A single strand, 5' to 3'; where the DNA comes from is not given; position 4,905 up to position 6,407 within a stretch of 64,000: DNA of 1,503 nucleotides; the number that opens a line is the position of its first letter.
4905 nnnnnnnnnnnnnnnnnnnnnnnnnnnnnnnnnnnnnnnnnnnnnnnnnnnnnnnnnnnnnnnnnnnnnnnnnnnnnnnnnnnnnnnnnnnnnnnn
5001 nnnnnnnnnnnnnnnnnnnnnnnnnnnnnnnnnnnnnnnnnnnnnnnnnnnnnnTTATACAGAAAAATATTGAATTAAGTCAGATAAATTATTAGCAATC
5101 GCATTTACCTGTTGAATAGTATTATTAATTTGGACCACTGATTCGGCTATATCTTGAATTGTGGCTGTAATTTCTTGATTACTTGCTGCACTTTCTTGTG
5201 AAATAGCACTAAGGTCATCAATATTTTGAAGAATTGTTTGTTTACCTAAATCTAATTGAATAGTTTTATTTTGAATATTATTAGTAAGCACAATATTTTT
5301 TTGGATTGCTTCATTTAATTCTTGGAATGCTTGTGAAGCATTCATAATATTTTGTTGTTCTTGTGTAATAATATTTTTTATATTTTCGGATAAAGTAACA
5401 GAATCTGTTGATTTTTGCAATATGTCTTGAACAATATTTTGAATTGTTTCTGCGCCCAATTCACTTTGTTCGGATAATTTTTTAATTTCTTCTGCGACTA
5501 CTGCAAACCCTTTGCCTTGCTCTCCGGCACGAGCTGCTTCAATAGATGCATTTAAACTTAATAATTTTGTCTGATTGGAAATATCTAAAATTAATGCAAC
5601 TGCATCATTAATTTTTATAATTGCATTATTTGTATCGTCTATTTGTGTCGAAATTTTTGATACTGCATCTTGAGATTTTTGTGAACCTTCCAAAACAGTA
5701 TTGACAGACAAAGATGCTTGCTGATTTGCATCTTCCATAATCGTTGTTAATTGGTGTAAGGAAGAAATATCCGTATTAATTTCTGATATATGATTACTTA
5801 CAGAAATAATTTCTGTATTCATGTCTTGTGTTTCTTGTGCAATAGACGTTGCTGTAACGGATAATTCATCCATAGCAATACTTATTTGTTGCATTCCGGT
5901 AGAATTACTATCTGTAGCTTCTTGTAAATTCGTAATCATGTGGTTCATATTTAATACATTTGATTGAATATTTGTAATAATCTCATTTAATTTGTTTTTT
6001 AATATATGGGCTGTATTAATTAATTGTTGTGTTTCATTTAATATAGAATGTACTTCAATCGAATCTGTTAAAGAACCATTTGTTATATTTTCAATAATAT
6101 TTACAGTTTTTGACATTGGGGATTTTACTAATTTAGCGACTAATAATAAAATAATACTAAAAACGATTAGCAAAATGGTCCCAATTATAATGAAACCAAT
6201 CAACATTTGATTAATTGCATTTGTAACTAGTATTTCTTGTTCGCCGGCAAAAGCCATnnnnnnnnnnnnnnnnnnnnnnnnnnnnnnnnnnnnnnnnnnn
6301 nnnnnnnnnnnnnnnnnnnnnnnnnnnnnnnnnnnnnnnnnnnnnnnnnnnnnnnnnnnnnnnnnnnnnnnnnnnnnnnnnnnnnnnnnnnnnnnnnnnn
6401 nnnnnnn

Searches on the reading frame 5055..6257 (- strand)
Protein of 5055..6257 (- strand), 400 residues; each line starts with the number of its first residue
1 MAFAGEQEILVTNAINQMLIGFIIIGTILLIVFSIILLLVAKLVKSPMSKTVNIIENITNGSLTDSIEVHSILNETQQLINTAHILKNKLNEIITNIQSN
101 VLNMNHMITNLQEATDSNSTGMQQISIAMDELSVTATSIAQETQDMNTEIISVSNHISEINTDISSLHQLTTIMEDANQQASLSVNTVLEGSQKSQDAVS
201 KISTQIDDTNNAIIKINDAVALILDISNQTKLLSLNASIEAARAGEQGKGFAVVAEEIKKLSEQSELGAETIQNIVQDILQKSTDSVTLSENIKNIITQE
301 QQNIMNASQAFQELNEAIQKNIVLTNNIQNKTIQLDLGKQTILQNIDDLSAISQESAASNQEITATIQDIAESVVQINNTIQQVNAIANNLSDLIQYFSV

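Call 15: search_protein_families(library=phrogs, proteins=[window:5055-6257:-], max_evalue=0.00001)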
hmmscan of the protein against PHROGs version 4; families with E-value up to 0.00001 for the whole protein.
window:5055-6257:- (400 aa): 1 family
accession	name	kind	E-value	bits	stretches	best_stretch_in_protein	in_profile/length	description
phrog_8572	-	unknown function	4e-34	119.5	1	13-388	185-502/533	-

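Call 44: search_protein_families(library=pfam, proteins=[window:5055-6257:-], max_evalue=0.001)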
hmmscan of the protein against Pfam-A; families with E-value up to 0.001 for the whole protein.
window:5055-6257:- (400 aa): 1 family
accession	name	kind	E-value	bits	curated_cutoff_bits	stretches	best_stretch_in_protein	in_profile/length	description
PF00015.26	MCPsignal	-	6.6e-29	101.4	34.6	1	191-352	10-171/172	Methyl-accepting chemotaxis protein (MCP) signalling domain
